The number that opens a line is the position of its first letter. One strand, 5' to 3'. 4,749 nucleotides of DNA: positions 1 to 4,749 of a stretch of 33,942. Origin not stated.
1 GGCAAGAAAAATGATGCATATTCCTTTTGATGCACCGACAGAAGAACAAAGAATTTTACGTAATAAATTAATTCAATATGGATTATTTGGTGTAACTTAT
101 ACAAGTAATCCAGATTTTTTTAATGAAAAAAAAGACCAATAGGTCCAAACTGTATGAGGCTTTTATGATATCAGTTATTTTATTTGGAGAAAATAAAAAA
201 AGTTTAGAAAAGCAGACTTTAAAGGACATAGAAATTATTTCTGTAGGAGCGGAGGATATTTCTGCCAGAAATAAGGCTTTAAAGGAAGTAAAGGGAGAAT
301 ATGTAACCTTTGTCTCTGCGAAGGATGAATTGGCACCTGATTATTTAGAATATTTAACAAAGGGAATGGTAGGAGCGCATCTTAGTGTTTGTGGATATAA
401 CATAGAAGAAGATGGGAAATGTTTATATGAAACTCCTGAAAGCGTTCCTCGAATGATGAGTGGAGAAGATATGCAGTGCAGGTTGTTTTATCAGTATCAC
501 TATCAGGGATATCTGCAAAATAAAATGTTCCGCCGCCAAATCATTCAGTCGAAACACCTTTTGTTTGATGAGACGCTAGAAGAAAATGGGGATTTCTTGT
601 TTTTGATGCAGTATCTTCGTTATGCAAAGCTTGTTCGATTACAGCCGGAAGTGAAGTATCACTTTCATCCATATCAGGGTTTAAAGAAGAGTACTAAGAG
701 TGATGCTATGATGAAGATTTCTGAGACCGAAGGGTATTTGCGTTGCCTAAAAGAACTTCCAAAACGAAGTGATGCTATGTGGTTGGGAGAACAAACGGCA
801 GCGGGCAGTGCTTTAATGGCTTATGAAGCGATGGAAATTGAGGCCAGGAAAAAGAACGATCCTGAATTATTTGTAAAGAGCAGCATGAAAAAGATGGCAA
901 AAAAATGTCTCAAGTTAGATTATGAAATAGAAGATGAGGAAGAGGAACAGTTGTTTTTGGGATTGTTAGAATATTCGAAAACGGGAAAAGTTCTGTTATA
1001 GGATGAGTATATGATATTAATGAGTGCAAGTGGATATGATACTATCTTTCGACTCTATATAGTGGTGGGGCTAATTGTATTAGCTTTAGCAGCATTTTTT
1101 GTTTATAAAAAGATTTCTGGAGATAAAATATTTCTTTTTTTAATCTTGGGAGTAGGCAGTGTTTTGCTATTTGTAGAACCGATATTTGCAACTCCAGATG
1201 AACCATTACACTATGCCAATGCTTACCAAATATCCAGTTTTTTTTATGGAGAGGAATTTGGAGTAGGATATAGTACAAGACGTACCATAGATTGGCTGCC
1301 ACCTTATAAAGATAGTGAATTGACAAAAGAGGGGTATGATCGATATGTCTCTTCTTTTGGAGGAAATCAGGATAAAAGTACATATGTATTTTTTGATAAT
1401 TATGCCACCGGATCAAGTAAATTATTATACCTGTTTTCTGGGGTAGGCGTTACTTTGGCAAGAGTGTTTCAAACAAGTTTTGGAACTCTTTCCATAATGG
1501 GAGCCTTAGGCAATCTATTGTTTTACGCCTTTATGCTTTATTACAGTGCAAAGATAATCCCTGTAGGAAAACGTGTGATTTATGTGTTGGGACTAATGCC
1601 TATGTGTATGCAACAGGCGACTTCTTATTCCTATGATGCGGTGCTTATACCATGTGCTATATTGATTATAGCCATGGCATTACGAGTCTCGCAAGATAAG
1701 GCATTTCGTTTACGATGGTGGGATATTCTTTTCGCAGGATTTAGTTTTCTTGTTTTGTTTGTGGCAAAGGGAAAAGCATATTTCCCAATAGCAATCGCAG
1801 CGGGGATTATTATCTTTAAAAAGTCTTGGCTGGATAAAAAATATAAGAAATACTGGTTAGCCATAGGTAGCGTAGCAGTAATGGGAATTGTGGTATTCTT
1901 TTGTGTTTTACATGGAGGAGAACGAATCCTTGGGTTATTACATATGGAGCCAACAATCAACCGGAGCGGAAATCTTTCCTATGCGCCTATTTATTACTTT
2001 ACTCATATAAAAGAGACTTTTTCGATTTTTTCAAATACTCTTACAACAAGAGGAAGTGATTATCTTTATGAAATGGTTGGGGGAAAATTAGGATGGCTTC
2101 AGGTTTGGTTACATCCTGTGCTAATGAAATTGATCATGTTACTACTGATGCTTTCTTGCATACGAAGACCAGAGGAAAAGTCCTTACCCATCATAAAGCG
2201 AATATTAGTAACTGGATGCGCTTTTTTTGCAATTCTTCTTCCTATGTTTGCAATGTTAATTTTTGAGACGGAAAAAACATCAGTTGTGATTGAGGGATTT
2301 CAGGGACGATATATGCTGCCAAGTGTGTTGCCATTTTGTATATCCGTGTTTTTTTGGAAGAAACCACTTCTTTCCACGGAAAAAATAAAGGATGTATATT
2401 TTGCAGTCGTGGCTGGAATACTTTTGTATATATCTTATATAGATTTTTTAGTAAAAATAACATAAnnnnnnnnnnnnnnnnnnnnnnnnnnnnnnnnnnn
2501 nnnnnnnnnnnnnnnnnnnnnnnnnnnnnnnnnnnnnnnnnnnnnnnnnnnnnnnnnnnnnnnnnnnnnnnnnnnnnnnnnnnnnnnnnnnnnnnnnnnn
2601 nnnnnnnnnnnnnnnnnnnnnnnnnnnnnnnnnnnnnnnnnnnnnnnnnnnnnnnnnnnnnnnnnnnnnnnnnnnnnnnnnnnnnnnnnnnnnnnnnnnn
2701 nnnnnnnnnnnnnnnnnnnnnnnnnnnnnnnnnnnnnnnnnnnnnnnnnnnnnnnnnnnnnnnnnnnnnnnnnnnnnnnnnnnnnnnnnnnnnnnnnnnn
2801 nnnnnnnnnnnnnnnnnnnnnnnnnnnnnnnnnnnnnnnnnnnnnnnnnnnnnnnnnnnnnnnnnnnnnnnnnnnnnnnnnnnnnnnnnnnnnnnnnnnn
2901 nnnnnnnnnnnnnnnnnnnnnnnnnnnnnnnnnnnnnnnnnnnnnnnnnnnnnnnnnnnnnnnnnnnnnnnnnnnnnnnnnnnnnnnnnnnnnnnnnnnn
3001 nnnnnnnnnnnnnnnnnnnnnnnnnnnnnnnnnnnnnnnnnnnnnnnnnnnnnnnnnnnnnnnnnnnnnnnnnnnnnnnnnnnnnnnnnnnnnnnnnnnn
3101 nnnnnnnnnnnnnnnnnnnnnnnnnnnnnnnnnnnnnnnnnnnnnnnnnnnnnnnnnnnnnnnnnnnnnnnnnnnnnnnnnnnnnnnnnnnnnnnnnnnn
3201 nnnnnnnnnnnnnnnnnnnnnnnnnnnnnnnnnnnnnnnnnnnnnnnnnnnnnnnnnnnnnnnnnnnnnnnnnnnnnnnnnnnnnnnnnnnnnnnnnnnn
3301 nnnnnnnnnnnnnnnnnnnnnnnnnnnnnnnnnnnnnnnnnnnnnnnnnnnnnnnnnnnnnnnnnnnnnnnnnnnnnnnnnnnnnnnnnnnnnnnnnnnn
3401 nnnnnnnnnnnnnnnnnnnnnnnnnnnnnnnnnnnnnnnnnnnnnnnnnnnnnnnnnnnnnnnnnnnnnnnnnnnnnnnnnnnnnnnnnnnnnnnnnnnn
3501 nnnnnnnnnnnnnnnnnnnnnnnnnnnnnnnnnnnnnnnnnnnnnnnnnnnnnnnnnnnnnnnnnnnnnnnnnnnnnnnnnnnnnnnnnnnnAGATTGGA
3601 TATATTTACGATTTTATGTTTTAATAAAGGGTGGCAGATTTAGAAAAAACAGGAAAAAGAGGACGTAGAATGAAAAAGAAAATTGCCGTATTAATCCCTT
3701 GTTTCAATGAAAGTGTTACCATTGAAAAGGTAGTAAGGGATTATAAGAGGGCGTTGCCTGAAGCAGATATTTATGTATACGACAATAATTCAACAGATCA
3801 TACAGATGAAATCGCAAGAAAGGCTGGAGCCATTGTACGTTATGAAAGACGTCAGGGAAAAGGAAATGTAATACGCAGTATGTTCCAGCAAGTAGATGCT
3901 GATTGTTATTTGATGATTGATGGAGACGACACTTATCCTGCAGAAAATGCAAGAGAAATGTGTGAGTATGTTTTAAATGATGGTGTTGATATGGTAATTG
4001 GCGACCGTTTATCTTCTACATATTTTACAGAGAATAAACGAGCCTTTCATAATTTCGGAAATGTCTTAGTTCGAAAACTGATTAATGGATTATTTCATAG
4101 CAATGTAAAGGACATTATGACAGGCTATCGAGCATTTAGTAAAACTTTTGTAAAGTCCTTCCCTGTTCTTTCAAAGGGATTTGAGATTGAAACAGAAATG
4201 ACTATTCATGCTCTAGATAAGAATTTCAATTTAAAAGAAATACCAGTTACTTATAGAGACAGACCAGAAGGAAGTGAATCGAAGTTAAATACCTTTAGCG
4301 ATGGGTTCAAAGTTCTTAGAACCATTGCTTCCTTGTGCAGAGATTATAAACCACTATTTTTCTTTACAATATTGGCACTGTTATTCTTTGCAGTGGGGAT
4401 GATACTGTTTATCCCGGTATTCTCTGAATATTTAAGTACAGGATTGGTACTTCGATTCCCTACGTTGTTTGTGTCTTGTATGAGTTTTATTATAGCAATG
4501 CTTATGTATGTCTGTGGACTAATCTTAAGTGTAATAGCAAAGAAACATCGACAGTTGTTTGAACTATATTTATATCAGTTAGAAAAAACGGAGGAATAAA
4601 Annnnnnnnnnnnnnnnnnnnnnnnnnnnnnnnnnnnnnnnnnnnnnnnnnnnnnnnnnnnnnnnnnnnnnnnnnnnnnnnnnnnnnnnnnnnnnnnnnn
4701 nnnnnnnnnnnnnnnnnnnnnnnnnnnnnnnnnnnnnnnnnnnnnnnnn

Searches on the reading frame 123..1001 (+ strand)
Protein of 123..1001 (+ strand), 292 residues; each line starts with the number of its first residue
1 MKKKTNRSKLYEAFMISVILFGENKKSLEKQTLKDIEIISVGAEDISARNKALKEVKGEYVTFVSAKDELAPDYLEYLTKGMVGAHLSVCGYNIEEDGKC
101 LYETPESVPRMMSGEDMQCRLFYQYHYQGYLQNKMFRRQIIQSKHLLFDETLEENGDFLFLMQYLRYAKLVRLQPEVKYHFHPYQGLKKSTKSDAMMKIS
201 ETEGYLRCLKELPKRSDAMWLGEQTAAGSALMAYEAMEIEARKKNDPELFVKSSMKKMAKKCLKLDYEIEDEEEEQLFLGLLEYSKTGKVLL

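Call 15: search_protein_families(library=pfam, proteins=[window:123-1001:+], max_evalue=0.001)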
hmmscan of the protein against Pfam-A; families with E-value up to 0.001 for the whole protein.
window:123-1001:+ (292 aa): 1 family
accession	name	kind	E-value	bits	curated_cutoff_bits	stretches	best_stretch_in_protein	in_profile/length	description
PF00535.33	Glycos_transf_2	-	1.6e-05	25.3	23.3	1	47-107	68-128/168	Glycosyl transferase family 2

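Call 56: search_protein_families(library=ncbifam, proteins=[window:123-1001:+], max_evalue=0.00001)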
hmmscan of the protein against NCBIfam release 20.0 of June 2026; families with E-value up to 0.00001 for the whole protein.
window:123-1001:+ (292 aa): 1 family
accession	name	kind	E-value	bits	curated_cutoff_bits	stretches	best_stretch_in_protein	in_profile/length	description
NF007482.0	PRK10073.1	equivalog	3.9e-06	26.1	423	0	43-214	70-248/334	glycosyltransferase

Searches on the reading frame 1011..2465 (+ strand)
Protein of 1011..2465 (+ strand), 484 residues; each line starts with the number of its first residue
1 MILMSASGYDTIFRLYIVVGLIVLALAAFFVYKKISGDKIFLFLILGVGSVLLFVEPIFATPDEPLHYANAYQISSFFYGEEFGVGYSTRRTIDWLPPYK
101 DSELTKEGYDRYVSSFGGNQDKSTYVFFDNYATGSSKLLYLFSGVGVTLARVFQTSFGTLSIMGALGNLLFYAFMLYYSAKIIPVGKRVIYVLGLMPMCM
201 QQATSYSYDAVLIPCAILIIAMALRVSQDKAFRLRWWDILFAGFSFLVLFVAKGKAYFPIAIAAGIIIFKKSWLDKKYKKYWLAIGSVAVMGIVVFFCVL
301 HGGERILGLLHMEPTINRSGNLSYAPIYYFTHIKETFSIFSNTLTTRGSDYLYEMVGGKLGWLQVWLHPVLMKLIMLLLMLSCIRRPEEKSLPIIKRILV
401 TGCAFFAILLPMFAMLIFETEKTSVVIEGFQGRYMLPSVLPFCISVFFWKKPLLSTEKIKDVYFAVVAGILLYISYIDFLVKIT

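Call 15: search_protein_families(library=pfam, proteins=[window:1011-2465:+], max_evalue=0.001)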
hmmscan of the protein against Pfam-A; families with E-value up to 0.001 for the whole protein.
window:1011-2465:+ (484 aa): 1 family
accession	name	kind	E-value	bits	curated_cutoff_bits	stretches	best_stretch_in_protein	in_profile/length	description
PF09913.15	DUF2142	-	1.8e-37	129.6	30.1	1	46-438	1-392/395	Predicted membrane protein (DUF2142)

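Call 56: search_protein_families(library=ncbifam, proteins=[window:1011-2465:+], max_evalue=0.00001)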
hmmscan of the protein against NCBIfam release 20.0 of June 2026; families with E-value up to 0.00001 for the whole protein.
window:1011-2465:+ (484 aa): 0 families

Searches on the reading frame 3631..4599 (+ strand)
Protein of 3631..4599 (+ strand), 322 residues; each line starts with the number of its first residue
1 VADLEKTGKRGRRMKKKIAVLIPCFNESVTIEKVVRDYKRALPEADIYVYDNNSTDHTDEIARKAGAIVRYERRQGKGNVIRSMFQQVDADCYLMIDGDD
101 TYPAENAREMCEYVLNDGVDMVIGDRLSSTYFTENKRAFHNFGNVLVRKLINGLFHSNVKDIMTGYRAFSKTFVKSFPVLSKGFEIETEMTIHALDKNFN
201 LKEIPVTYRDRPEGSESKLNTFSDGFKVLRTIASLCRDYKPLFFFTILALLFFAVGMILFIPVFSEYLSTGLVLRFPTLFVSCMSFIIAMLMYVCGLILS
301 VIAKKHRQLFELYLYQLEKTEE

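Call 15: search_protein_families(library=pfam, proteins=[window:3631-4599:+], max_evalue=0.001)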
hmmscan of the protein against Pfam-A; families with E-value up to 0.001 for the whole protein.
window:3631-4599:+ (322 aa): 3 families
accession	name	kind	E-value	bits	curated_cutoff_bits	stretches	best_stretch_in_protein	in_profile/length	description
PF00535.33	Glycos_transf_2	-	2.4e-18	67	23.3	1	20-174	2-164/168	Glycosyl transferase family 2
PF13641.12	Glyco_tranf_2_3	-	1.1e-07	32.6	27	1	18-126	3-123/230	Glycosyltransferase like family 2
PF13704.12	Glyco_tranf_2_4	-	0.00011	23.1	27.5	1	26-99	2-81/98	Glycosyl transferase family 2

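Call 55: search_solved_structures(query=window:3631-4599:+, max_evalue=0.001)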
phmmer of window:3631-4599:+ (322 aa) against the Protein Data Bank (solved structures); distinct sequences matched with E-value up to 0.001: 3.
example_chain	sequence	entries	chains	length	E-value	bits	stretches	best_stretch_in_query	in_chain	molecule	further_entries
5mlz_A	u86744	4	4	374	2.4e-12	49.8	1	16-235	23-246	Dolichol monophosphate mannose synthase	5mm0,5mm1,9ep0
9hwj_A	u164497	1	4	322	0.00077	21.8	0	16-290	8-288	Undecaprenyl-phosphate 4-deoxy-4-formamido-L-arabinose transferase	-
9bhc_C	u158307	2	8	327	0.00098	21.5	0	16-290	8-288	Undecaprenyl-phosphate 4-deoxy-4-formamido-L-arabinose transferase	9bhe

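Call 56: search_protein_families(library=ncbifam, proteins=[window:3631-4599:+], max_evalue=0.00001)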
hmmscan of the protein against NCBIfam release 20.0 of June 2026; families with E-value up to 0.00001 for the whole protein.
window:3631-4599:+ (322 aa): 9 families
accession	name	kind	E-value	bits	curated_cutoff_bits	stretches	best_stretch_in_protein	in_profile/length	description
TIGR04182.1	glyco_TIGR04182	equivalog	8.9e-68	228.8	325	1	18-310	2-290/293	S-layer glycoprotein N-glycosyltransferase AglJ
NF041391.1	DPhHxTase_Halo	equivalog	1.4e-28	99.3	375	1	24-238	3-211/213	dolichyl-phosphate hexose transferase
NF058614.1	PPMAGASynPpgS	equivalog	8.4e-16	58.1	370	1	20-208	4-196/226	polyprenyl-phospho-N-acetylgalactosaminyl synthase PpgS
NF010496.0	PRK13915.1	equivalog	3.9e-10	39.3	262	1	13-103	28-130/307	glucosyl-3-phosphoglycerate synthase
TIGR03937.1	PgaC_IcaA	equivalog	6.9e-08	31.9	422.3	1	9-108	38-144/407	poly-beta-1,6-N-acetyl-D-glucosamine synthase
TIGR04283.1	glyco_like_mftF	equivalog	1.8e-07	31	182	1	18-114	1-97/221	TIGR04283 family arsenosugar biosynthesis glycosyltransferase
NF047588.1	GlcsyltransPgfSStrep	equivalog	3e-07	30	500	1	17-269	2-253/308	glycosyltransferase PgfS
NF053846.1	glyco_with_XrtP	equivalog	1e-06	27.7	520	1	10-88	35-122/440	XrtP-associated glycosyltransferase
NF007986.1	PRK10714.1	equivalog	4.5e-06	25.9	529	1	16-290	6-286/316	undecaprenyl-phosphate 4-deoxy-4-formamido-L-arabinose transferase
